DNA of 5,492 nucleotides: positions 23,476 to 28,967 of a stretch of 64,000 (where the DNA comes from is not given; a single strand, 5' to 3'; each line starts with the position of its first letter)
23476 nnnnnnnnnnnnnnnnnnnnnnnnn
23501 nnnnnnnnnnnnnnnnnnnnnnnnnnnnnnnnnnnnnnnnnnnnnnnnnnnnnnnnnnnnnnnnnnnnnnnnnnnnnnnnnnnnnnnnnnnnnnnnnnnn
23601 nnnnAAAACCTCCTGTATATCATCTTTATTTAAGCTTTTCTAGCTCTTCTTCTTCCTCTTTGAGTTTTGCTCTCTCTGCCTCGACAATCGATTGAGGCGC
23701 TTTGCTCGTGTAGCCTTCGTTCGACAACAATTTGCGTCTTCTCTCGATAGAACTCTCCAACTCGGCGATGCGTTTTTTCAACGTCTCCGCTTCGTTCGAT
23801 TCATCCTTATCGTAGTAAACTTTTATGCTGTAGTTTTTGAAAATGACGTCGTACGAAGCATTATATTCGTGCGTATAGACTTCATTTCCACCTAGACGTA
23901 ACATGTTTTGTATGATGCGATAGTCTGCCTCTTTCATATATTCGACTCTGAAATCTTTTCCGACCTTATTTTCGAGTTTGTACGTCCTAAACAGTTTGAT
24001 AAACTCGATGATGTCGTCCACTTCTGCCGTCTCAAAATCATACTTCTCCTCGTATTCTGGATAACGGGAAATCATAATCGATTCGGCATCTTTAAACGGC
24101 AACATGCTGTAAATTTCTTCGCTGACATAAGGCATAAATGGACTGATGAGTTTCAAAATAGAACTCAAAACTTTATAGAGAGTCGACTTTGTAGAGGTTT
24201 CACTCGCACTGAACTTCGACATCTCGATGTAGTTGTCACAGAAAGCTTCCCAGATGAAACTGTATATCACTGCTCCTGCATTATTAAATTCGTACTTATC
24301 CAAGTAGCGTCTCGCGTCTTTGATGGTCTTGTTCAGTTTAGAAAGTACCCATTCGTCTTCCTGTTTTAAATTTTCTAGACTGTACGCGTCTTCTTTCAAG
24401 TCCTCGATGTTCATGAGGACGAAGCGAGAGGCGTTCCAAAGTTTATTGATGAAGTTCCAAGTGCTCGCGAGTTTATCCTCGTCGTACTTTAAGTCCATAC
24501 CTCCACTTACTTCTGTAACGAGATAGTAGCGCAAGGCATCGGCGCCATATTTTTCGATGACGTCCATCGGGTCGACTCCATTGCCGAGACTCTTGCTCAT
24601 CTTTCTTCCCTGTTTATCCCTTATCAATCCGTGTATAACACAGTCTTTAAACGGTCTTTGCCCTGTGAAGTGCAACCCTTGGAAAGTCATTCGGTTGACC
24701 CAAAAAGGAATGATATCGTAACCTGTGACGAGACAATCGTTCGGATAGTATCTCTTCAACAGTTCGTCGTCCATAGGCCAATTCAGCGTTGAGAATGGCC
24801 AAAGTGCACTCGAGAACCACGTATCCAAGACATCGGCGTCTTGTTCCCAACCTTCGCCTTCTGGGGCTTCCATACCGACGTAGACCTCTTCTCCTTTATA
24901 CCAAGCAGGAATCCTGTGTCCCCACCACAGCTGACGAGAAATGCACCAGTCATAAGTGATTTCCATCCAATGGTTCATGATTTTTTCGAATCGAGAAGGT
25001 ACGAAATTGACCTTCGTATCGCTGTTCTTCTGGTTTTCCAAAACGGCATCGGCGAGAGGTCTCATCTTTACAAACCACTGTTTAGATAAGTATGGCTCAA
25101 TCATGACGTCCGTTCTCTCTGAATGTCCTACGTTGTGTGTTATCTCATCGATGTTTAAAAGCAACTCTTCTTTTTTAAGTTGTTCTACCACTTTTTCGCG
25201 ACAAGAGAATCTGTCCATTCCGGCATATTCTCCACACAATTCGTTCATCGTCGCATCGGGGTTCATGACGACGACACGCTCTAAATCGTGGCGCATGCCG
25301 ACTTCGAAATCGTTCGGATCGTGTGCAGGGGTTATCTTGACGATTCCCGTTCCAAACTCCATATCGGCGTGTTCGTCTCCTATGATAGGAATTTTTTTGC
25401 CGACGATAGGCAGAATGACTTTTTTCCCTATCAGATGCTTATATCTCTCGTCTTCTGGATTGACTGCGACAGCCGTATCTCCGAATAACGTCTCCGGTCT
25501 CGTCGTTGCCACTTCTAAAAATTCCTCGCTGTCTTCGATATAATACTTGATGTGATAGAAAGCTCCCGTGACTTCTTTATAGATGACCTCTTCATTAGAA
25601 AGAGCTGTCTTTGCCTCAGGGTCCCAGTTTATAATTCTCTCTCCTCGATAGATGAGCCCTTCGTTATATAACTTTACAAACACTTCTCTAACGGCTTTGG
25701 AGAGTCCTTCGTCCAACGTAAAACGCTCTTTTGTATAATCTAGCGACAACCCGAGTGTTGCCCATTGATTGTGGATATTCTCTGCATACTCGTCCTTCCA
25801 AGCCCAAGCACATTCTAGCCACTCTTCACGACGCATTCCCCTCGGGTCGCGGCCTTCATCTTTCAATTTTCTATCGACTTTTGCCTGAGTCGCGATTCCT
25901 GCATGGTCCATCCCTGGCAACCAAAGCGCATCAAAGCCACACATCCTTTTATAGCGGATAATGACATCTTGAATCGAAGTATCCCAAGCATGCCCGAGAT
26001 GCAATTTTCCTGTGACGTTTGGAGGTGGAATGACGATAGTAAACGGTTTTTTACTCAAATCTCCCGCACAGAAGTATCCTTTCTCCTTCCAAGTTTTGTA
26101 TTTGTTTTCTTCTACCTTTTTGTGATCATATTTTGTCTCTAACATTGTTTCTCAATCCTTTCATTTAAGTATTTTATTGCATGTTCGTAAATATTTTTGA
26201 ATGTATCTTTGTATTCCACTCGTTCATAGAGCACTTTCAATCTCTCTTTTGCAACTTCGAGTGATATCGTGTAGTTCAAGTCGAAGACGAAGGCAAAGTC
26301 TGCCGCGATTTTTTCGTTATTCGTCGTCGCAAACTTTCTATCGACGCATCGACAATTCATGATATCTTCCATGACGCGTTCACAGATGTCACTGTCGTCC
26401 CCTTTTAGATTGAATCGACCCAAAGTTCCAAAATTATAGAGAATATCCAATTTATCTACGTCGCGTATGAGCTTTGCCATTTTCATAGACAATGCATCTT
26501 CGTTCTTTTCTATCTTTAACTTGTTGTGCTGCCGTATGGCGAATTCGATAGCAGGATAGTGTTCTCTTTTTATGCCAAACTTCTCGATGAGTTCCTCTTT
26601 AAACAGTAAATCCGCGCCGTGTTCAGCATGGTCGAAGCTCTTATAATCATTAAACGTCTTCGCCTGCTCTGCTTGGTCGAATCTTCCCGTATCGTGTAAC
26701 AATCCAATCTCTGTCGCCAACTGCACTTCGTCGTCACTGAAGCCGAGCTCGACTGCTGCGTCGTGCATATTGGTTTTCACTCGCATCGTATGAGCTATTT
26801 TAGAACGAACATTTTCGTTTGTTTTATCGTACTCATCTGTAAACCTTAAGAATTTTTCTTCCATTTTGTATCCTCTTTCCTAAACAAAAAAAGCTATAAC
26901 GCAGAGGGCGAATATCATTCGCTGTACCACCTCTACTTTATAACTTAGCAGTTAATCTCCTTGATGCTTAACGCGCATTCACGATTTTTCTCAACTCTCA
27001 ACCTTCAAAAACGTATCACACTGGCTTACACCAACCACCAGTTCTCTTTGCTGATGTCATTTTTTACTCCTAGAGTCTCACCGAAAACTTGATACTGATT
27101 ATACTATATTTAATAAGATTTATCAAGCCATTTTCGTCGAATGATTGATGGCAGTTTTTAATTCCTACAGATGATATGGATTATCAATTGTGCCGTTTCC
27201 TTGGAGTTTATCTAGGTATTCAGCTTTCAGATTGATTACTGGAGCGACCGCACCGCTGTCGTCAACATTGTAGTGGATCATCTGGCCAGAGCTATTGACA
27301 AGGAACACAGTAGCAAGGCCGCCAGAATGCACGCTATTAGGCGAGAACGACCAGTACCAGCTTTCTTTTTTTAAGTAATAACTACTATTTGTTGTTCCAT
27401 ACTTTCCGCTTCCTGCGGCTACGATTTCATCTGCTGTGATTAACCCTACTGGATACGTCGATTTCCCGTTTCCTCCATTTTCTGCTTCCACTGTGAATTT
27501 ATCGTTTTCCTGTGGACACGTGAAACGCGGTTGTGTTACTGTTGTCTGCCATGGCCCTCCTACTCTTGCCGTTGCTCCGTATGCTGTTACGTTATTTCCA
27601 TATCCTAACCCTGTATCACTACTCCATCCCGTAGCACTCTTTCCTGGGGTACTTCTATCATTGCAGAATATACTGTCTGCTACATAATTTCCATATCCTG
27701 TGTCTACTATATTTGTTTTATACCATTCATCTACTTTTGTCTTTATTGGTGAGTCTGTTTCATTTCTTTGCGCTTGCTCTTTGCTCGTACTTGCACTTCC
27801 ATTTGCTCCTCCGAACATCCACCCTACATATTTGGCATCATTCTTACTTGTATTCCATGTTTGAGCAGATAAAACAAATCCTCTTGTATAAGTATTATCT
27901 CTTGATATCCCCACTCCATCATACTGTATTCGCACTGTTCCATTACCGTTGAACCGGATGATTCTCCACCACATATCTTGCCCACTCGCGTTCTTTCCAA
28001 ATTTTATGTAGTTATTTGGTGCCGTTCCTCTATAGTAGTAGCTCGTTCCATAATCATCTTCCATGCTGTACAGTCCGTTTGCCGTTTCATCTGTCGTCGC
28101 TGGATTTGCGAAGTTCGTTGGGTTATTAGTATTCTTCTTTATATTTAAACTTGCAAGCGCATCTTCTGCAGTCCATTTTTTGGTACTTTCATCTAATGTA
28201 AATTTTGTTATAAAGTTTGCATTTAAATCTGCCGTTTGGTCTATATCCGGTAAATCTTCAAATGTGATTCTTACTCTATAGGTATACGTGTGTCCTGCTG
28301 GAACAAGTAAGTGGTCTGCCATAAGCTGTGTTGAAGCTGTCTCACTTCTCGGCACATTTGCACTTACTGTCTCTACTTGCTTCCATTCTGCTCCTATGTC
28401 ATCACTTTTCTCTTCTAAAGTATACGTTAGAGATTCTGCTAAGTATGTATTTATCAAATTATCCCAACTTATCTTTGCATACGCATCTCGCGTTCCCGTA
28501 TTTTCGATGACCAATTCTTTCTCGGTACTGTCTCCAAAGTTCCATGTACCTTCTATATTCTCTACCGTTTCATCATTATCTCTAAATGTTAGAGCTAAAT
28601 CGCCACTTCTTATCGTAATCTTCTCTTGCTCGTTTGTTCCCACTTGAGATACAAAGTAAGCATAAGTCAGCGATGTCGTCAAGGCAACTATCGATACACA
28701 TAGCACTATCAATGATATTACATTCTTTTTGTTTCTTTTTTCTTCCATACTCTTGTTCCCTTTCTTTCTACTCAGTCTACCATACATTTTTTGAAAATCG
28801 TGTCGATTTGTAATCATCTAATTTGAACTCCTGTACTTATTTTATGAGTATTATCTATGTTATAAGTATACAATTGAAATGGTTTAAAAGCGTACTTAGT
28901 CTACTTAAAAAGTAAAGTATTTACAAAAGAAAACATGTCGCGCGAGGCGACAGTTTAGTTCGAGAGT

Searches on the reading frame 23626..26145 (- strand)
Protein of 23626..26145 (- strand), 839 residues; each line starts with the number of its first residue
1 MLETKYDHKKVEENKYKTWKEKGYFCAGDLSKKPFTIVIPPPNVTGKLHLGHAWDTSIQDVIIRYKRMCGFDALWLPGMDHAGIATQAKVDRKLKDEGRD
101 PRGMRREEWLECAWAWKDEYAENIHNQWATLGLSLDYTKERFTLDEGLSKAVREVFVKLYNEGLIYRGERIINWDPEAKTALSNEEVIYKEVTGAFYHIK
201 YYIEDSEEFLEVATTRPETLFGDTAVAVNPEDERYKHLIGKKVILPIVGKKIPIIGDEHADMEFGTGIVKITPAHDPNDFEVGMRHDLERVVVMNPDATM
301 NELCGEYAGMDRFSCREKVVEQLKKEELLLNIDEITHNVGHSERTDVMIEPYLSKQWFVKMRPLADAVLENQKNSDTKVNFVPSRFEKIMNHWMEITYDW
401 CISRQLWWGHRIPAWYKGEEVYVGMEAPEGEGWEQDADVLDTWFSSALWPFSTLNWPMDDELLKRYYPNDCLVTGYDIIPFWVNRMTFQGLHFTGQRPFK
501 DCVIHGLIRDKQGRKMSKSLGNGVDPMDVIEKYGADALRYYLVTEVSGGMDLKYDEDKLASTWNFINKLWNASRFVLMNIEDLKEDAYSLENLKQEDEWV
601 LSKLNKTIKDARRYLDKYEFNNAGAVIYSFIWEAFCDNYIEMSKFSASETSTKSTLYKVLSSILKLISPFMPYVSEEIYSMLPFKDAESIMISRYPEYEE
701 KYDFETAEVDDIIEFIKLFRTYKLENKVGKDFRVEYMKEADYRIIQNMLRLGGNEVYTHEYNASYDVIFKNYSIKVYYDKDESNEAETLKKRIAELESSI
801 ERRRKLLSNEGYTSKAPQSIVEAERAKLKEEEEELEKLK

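Call 5: search_protein_families(library=pfam, proteins=[window:23626-26145:-], max_evalue=0.01)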
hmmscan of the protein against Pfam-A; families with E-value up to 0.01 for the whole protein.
window:23626-26145:- (839 aa): 7 families
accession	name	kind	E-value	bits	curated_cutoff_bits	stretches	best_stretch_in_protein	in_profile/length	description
PF00133.28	tRNA-synt_1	-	8.1e-140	466.7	22.7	2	16-423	3-256/414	tRNA synthetases class I (I, L, M and V)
PF08264.19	Anticodon_1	-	6.4e-35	120.7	25.1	1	597-732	1-142/148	Anticodon-binding domain of tRNA ligase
PF09334.17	tRNA-synt_1g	-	6.2e-30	104.7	20.1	2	354-564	181-376/391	tRNA synthetases class I (M)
PF13603.12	tRNA-synt_1_2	-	1.1e-11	45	25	1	239-299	85-145/185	Leucyl-tRNA synthetase, editing domain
PF10458.14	Val_tRNA-synt_C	-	1.2e-10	42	25.9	1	784-839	4-59/66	Valyl tRNA synthetase tRNA binding arm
PF01406.26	tRNA-synt_1e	-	6.1e-07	29.5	27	1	505-561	243-298/301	tRNA synthetases class I (C) catalytic domain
PF01921.24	tRNA-synt_1f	-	0.00079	18.9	27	1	503-555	270-323/360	tRNA synthetases class I (K)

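Call 10: search_protein_families(library=ncbifam, proteins=[window:23626-26145:-], max_evalue=0.01)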
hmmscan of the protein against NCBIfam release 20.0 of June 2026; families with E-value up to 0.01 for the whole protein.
window:23626-26145:- (839 aa): 19 families
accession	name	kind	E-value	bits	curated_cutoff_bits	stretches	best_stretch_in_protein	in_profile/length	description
NF004349.1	PRK05729.1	equivalog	0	1100.7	704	1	4-839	2-857/860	valine--tRNA ligase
TIGR00422.1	valS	equivalog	0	1053.6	612.1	1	3-828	2-862/863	valine--tRNA ligase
NF011492.0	PRK14900.1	equivalog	2.4e-257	856.8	1783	1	4-838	11-886/1044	valine--tRNA ligase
NF009687.0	PRK13208.1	equivalog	4.7e-182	607.2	738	1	2-735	6-757/801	valine--tRNA ligase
TIGR00392.1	ileS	equivalog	1.3e-122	410.7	621.4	3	428-716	524-829/861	isoleucine--tRNA ligase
NF000540.1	alt_ValS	exception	1.2e-109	367.5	900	2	10-417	8-449/827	valine--tRNA ligase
NF008957.0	PRK12300.1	subfamily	3e-66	224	677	4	5-233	3-241/946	leucine--tRNA ligase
NF000257.1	MupA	exception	7.9e-62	209.3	1900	3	437-719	506-794/1024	mupirocin-resistant isoleucine--tRNA ligase MupA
NF040702.1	ileS_w_GNAT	exception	3.5e-58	197.1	1999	3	414-712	684-979/1100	isoleucine--tRNA ligase, N-acetyltransferase domain-containing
TIGR00395.1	leuS_arch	equivalog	3.7e-58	197.3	648.5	3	11-233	3-235/938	leucine--tRNA ligase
NF000258.1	MupB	exception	1.5e-56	191.8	1900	3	435-702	508-780/1033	mupirocin-resistant isoleucine--tRNA ligase MupB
TIGR00396.1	leuS_bact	equivalog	7.3e-56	189.8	548.4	4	514-741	604-815/843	leucine--tRNA ligase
TIGR00398.1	metG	equivalog_domain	3.6e-44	151.4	336.35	2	354-689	181-508/530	methionine--tRNA ligase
NF008900.0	PRK12267.1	equivalog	8.2e-40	136.9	598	2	326-691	142-485/648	methionine--tRNA ligase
NF001100.0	PRK00133.1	equivalog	3.3e-25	88.7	587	2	354-688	187-508/676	methionine--tRNA ligase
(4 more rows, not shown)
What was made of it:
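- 23626..26145 (-): valS (valine-tRNA ligase). Call 10: NF004349, 1100 bits, above its cut-off.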

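Call 77: list_cluster_members(proteins=[window:23626-26145:-, window:15640-16179:-, window:37365-40736:-, window:30157-32346:-, window:19783-23604:-, window:18481-19779:-])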
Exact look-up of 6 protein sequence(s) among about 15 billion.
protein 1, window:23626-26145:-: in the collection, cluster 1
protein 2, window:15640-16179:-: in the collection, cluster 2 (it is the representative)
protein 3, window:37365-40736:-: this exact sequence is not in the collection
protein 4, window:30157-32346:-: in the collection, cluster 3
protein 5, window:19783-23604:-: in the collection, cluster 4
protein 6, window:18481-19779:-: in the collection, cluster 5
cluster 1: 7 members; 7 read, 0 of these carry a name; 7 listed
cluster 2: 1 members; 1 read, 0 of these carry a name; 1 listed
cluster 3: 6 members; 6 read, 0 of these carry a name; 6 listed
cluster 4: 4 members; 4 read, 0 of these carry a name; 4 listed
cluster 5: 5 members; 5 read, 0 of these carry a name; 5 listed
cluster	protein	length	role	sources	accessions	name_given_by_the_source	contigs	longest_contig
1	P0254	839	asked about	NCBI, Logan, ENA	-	-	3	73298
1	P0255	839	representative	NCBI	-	-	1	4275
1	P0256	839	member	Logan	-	-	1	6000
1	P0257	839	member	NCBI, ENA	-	-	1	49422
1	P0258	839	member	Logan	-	-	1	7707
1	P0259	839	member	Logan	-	-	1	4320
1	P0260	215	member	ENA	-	-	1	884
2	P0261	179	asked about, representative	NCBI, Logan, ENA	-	-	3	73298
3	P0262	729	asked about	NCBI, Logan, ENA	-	-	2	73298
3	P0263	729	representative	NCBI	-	-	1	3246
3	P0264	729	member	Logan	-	-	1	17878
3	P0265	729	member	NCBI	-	-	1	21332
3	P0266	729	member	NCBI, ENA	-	-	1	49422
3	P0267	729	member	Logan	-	-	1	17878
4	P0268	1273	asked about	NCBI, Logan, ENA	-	-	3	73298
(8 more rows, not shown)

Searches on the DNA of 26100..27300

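Call 82: search_rna_families(source=window, start=26100, end=27300, threshold=evalue, max_evalue=1)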
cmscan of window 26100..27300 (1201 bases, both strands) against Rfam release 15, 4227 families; matches with E-value up to 1: 1.
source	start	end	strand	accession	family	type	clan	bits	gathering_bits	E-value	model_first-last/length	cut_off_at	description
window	26901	27090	-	RF00230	T-box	Cis-reg; leader;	-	88.5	93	1.3e-19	1-219/219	no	T-box leader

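Call 96: search_rna_families(source=window, start=26850, end=27150, threshold=evalue, max_evalue=0.001, show_alignments=1)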
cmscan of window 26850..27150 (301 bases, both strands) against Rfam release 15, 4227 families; matches with E-value up to 0.001: 1.
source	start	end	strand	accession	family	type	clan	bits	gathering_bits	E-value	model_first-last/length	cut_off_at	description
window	26901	27090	-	RF00230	T-box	Cis-reg; leader;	-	88.5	93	3.3e-20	1-219/219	no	T-box leader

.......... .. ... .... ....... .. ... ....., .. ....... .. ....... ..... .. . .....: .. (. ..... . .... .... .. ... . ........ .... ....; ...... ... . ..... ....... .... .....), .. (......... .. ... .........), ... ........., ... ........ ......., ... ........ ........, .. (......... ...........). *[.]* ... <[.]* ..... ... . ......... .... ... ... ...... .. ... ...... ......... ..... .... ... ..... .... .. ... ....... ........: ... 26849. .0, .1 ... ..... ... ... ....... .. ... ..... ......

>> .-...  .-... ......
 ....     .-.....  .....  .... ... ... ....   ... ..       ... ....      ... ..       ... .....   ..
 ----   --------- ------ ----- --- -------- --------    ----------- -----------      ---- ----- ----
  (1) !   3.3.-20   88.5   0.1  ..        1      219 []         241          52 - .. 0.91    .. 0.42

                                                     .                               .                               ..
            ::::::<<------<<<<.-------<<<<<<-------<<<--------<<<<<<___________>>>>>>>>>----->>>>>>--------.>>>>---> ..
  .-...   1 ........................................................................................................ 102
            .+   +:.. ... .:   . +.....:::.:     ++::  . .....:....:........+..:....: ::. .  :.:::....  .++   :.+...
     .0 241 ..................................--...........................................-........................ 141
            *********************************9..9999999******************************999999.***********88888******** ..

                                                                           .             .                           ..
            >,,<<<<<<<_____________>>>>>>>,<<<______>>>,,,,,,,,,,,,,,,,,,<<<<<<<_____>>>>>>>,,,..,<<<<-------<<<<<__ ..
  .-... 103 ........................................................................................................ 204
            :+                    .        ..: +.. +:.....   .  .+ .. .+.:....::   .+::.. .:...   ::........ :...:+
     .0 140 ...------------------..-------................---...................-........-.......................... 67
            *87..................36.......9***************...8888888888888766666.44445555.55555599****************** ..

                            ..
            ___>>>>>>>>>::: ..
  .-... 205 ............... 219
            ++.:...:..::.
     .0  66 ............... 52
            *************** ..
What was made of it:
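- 26901..27090 (-): T-box leader preceding the HD-valS-A-B genes. Calls 82 and 96: RF00230, 88.5 bits (gathering cut-off 93), E 1e-19, full-length model match including the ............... T-box sequence.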

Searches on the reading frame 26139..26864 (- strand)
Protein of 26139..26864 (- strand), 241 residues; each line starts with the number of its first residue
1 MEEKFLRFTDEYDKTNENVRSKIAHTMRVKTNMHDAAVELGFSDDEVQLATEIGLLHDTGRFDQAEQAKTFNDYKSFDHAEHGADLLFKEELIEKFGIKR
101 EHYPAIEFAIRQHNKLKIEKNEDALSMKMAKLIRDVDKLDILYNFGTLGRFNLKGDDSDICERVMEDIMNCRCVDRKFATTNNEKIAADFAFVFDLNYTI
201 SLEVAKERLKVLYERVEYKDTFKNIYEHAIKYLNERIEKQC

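Call 5: search_protein_families(library=pfam, proteins=[window:26139-26864:-], max_evalue=0.01)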
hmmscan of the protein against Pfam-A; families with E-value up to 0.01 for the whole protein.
window:26139-26864:- (241 aa): 1 family
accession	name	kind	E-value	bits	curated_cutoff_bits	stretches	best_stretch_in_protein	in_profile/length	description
PF01966.28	HD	-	6.4e-07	30.1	22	1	24-140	3-114/116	HD domain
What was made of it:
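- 26139..26864 (-): HD-domain protein gene, first gene of the apparent operon. Call 5 (PF01966, E 6e-7).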

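Call 10: search_protein_families(library=ncbifam, proteins=[window:26139-26864:-], max_evalue=0.01)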
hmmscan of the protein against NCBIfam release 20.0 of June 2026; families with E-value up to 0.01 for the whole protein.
window:26139-26864:- (241 aa): 1 family
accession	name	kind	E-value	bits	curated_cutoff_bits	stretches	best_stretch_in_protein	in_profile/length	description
TIGR00277.1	HDIG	domain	2.3e-06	27.4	27.6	1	23-95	6-73/84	HDIG domain-containing metalloprotein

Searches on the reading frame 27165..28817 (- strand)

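Call 5: search_protein_families(library=pfam, proteins=[window:27165-28817:-], max_evalue=0.01)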
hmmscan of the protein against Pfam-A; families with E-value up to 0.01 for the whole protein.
window:27165-28817:- (550 aa): 1 family
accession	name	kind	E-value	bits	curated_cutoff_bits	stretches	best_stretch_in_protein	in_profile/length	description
PF07760.16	DUF1616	-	0.0019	17.9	31.6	1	18-112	135-225/307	Protein of unknown function (DUF1616)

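Call 10: search_protein_families(library=ncbifam, proteins=[window:27165-28817:-], max_evalue=0.01)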
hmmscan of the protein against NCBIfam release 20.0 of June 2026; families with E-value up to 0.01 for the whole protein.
window:27165-28817:- (550 aa): 0 families
